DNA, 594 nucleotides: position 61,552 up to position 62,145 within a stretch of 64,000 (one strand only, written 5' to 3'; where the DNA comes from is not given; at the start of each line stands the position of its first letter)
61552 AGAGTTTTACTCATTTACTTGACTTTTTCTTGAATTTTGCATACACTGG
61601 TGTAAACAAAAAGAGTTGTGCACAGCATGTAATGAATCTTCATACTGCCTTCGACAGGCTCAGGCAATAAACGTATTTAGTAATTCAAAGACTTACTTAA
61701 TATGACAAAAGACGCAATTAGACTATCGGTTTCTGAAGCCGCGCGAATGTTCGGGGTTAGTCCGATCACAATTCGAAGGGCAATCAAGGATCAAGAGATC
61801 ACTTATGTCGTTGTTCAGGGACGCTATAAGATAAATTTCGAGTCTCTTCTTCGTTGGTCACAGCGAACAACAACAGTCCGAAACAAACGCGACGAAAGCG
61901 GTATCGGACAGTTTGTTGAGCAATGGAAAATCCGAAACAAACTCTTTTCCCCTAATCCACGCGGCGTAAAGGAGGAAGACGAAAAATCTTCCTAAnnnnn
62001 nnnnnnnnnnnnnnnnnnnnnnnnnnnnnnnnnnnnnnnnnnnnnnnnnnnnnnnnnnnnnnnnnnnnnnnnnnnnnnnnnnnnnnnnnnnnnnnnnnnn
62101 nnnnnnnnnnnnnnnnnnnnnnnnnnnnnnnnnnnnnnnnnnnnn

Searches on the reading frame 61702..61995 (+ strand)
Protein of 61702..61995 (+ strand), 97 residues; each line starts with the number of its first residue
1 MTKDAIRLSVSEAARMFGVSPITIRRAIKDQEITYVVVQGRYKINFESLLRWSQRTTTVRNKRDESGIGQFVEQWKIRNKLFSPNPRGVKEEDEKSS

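Call 69: search_protein_families(library=pfam, proteins=[window:61702-61995:+], max_evalue=0.01)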
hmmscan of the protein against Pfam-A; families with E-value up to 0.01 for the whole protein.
window:61702-61995:+ (97 aa): 8 families
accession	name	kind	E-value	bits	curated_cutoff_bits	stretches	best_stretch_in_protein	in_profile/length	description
PF12728.13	HTH_17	-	1.1e-08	35.6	27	1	8-52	2-46/51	Helix-turn-helix domain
PF13384.12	HTH_23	-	0.00013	22.1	24.6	1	7-30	17-40/50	Homeodomain-like domain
PF13542.12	HTH_Tnp_ISL3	-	0.00084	19.2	27.4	1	6-30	25-49/51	Helix-turn-helix domain of transposase family ISL3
PF13518.12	HTH_28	-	0.0012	19.3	25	1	7-30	13-35/52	Helix-turn-helix domain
PF08220.18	HTH_DeoR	-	0.0024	18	21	1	8-30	15-37/57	DeoR-like helix-turn-helix domain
PF00376.29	MerR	-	0.0031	17.7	28.2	1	9-26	1-18/38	MerR family regulatory protein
PF13551.12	HTH_29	-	0.0037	17.8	28.1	1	9-31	14-36/64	Winged helix-turn helix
PF05225.22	HTH_psq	-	0.0067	16.6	20.4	0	8-29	17-38/45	helix-turn-helix, Psq domain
